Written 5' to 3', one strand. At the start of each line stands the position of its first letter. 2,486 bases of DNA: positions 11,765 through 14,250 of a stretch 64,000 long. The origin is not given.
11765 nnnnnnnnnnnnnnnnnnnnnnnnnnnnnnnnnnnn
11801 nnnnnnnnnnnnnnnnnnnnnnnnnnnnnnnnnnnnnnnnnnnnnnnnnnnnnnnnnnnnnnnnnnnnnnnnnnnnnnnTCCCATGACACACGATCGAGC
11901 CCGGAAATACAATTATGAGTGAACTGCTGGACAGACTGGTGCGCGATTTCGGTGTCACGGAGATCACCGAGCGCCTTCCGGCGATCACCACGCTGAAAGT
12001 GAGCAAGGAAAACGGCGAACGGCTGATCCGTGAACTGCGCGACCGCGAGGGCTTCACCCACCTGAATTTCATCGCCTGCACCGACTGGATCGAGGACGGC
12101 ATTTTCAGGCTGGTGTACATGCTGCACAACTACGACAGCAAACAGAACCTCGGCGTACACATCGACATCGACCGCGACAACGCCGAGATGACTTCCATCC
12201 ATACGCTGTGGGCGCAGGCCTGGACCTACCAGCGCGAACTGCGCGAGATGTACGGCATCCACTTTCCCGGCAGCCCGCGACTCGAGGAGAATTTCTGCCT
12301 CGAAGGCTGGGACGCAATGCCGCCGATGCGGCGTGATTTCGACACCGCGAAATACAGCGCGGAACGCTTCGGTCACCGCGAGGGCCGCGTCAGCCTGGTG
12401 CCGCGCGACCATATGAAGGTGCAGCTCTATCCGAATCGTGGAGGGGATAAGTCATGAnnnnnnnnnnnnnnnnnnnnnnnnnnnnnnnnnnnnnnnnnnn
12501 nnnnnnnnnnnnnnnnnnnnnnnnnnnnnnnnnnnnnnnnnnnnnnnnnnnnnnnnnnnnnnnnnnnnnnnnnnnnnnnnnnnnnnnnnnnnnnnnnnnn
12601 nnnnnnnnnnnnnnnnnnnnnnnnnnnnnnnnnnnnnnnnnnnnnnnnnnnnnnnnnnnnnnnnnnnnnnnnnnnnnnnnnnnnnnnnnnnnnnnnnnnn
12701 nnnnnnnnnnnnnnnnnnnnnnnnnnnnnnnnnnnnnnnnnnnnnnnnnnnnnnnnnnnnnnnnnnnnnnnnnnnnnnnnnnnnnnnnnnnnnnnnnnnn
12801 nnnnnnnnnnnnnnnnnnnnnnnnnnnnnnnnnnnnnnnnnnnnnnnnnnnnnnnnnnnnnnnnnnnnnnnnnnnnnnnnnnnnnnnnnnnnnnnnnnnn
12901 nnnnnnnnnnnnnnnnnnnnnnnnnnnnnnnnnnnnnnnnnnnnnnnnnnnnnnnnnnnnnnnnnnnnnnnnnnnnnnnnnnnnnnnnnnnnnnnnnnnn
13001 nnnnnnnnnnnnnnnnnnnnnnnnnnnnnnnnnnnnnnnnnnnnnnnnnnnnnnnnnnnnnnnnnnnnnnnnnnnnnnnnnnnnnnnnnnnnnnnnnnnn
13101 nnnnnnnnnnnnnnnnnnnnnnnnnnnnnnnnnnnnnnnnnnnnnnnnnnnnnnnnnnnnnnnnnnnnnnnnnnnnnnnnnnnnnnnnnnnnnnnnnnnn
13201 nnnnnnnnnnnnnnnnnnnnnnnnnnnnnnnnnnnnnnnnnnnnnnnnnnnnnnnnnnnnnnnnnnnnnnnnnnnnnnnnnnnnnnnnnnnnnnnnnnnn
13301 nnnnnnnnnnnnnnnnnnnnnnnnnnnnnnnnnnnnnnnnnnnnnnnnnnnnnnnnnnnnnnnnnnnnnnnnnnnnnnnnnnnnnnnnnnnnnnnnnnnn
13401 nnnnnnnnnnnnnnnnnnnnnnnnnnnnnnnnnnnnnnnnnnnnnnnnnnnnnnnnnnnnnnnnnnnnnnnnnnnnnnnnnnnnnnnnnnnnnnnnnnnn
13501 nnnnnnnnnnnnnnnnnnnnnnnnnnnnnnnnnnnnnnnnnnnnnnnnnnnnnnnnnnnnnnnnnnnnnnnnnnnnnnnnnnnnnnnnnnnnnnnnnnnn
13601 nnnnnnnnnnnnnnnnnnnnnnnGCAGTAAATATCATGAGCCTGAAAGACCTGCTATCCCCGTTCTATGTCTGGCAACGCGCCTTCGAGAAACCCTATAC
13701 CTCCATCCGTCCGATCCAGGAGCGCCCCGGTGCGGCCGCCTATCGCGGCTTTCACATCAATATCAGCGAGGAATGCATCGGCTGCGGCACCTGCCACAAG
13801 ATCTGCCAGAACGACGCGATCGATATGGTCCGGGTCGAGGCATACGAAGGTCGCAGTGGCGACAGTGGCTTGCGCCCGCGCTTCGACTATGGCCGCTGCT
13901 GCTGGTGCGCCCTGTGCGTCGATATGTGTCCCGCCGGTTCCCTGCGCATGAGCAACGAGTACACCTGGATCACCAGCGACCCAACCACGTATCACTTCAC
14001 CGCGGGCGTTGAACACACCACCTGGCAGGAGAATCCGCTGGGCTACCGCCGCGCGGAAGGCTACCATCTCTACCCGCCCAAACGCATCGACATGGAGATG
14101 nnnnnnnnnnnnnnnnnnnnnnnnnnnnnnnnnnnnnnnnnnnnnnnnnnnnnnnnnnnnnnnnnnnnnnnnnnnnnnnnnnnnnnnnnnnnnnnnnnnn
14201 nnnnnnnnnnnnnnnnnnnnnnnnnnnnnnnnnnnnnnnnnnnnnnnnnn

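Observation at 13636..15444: Gene fusion of the NuoI/MbxN ferredoxin subunit with a GltD/SudA/NfnB-like NAD(P)H flavoprotein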

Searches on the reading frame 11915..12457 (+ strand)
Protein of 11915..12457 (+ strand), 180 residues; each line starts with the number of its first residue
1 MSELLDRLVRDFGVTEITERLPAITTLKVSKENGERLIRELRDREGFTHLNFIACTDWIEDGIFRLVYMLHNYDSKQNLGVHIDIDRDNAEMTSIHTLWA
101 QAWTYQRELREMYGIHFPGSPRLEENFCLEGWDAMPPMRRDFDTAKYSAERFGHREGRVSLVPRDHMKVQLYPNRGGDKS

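Call 4: search_protein_families(library=pfam, proteins=[window:11915-12457:+], max_evalue=0.001)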
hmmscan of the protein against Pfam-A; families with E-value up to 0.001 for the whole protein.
window:11915-12457:+ (180 aa): 1 family
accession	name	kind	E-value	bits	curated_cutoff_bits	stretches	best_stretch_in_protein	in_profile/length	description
PF00329.25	Complex1_30kDa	-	7.3e-25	88.4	22.5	1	28-147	2-123/124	Respiratory-chain NADH dehydrogenase, 30 Kd subunit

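Call 5: search_protein_families(library=ncbifam, proteins=[window:11915-12457:+], max_evalue=0.001)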
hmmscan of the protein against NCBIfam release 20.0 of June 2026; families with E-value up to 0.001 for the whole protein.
window:11915-12457:+ (180 aa): 17 families
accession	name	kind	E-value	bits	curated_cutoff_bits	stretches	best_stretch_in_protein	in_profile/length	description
TIGR01961.1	NuoC_fam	subfamily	2.6e-17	63.5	122.45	1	27-144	3-120/122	NADH (or F420H2) dehydrogenase, subunit C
NF004736.0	PRK06074.2-3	equivalog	2.4e-16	59.9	239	1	44-154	59-169/183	NADH-quinone oxidoreductase subunit C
NF004738.0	PRK06074.2-5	equivalog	9.9e-14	51.4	198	1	36-151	41-158/174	NADH-quinone oxidoreductase subunit C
NF004734.0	PRK06074.2-1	equivalog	2.9e-13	50.1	169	1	26-143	29-150/164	NADH-quinone oxidoreductase subunit C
NF004737.0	PRK06074.2-4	equivalog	4.7e-13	49.3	144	1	18-147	7-129/150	NADH-quinone oxidoreductase subunit C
NF040611.1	F420_dehyd_FpoC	exception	1.5e-12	47.7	220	1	27-144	31-148/158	F420H2 dehydrogenase subunit FpoC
NF005832.0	PRK07735.1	equivalog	5.8e-12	45.6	431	1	24-143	306-424/430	NADH-quinone oxidoreductase subunit C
NF004735.0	PRK06074.2-2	equivalog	9.1e-12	45.2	176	1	25-143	29-147/158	NADH-quinone oxidoreductase subunit C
NF004733.0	PRK06074.1-5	equivalog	4.4e-11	42.8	225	1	26-162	32-169/203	NADH-quinone oxidoreductase subunit C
NF009808.0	PRK13292.1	equivalog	6.4e-11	40.8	1156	1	24-150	248-381/791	NADH-quinone oxidoreductase subunit B/C/D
NF009141.0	PRK12494.1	equivalog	8.9e-11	42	175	1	23-142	42-163/175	NAD(P)H-quinone oxidoreductase subunit J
NF008728.0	PRK11742.1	equivalog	1.3e-08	33.7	840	1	64-152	95-182/598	NADH-quinone oxidoreductase subunit C/D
NF006304.0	PRK08491.1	equivalog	1.4e-06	28.1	228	1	26-136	60-169/263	NADH-quinone oxidoreductase subunit C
NF004731.0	PRK06074.1-3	equivalog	5.7e-06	26.3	303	1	47-164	51-167/207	NADH-quinone oxidoreductase subunit C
NF005856.0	PRK07785.1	equivalog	6.6e-06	26.1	224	1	26-142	103-222/246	NADH-quinone oxidoreductase subunit C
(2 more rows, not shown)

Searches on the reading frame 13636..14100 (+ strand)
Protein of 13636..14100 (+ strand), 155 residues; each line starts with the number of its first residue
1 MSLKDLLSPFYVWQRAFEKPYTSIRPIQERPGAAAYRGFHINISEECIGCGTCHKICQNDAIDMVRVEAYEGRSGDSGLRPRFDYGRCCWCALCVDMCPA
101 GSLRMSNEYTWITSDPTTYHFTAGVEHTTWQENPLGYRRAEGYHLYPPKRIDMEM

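Call 22: search_solved_structures(query=window:13636-14100:+, max_evalue=0.01, show_alignments=3)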
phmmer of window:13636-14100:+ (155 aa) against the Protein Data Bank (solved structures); distinct sequences matched with E-value up to 0.01: 112 (the best 60 are shown).
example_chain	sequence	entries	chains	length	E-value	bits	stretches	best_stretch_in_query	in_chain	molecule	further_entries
6u8y_N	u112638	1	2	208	1.3e-18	70.6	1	6-112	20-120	NADH dehydrogenase subunit I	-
7bkb_K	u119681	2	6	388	2.2e-12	50.4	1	45-105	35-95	Formylmethanofuran dehydrogenase, subunit F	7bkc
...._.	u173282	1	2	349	4.9e-11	46.1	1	23-116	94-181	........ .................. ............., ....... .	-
9sfi_T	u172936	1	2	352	1.5e-10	44.4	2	25-105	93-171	4Fe-4S ferredoxin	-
5t5i_F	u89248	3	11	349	3e-10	43.5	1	23-108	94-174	Tungsten formylmethanofuran dehydrogenase subunit fwdF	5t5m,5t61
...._G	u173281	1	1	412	3e-10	43.5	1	42-105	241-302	Polyferredoxin protein MvhB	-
8e9g_I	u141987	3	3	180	7.8e-10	42.1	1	6-111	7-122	NADH-quinone oxidoreductase subunit I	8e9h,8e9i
7zm7_I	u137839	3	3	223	9.9e-10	41.8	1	6-115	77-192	Oxidoreductase-like protein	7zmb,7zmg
7b0n_I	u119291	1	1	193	1.8e-08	37.7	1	10-106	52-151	Subunit NUIM of protein NADH:Ubiquinone Oxidoreductase (Complex I)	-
9iho_I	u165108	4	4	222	2.8e-08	37.1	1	10-113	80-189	NUIM (TYKY) subunit of mitochondrial NADH:ubiquinone oxidoreductase (Complex I)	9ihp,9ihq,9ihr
6gcs_I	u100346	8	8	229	2.8e-08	37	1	10-106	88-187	TYKY SUBUNIT (NUIM) | Subunit NUIM of NADH:Ubiquinone Oxidoreductase (Complex I)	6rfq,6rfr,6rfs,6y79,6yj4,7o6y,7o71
7z0s_F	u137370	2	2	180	6.4e-08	35.9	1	26-110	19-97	Formate hydrogenlyase subunit 6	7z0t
8b9z_I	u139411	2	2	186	7.9e-08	35.6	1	6-107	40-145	NADH dehydrogenase (ubiquinone) 23 kDa subunit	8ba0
8esw_S8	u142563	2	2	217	1.1e-07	35.1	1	6-107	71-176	NADH dehydrogenase (ubiquinone) 23 kDa subunit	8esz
6cfw_N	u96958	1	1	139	2.4e-07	34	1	13-115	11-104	NADH-plastoquinone oxidoreductase subunit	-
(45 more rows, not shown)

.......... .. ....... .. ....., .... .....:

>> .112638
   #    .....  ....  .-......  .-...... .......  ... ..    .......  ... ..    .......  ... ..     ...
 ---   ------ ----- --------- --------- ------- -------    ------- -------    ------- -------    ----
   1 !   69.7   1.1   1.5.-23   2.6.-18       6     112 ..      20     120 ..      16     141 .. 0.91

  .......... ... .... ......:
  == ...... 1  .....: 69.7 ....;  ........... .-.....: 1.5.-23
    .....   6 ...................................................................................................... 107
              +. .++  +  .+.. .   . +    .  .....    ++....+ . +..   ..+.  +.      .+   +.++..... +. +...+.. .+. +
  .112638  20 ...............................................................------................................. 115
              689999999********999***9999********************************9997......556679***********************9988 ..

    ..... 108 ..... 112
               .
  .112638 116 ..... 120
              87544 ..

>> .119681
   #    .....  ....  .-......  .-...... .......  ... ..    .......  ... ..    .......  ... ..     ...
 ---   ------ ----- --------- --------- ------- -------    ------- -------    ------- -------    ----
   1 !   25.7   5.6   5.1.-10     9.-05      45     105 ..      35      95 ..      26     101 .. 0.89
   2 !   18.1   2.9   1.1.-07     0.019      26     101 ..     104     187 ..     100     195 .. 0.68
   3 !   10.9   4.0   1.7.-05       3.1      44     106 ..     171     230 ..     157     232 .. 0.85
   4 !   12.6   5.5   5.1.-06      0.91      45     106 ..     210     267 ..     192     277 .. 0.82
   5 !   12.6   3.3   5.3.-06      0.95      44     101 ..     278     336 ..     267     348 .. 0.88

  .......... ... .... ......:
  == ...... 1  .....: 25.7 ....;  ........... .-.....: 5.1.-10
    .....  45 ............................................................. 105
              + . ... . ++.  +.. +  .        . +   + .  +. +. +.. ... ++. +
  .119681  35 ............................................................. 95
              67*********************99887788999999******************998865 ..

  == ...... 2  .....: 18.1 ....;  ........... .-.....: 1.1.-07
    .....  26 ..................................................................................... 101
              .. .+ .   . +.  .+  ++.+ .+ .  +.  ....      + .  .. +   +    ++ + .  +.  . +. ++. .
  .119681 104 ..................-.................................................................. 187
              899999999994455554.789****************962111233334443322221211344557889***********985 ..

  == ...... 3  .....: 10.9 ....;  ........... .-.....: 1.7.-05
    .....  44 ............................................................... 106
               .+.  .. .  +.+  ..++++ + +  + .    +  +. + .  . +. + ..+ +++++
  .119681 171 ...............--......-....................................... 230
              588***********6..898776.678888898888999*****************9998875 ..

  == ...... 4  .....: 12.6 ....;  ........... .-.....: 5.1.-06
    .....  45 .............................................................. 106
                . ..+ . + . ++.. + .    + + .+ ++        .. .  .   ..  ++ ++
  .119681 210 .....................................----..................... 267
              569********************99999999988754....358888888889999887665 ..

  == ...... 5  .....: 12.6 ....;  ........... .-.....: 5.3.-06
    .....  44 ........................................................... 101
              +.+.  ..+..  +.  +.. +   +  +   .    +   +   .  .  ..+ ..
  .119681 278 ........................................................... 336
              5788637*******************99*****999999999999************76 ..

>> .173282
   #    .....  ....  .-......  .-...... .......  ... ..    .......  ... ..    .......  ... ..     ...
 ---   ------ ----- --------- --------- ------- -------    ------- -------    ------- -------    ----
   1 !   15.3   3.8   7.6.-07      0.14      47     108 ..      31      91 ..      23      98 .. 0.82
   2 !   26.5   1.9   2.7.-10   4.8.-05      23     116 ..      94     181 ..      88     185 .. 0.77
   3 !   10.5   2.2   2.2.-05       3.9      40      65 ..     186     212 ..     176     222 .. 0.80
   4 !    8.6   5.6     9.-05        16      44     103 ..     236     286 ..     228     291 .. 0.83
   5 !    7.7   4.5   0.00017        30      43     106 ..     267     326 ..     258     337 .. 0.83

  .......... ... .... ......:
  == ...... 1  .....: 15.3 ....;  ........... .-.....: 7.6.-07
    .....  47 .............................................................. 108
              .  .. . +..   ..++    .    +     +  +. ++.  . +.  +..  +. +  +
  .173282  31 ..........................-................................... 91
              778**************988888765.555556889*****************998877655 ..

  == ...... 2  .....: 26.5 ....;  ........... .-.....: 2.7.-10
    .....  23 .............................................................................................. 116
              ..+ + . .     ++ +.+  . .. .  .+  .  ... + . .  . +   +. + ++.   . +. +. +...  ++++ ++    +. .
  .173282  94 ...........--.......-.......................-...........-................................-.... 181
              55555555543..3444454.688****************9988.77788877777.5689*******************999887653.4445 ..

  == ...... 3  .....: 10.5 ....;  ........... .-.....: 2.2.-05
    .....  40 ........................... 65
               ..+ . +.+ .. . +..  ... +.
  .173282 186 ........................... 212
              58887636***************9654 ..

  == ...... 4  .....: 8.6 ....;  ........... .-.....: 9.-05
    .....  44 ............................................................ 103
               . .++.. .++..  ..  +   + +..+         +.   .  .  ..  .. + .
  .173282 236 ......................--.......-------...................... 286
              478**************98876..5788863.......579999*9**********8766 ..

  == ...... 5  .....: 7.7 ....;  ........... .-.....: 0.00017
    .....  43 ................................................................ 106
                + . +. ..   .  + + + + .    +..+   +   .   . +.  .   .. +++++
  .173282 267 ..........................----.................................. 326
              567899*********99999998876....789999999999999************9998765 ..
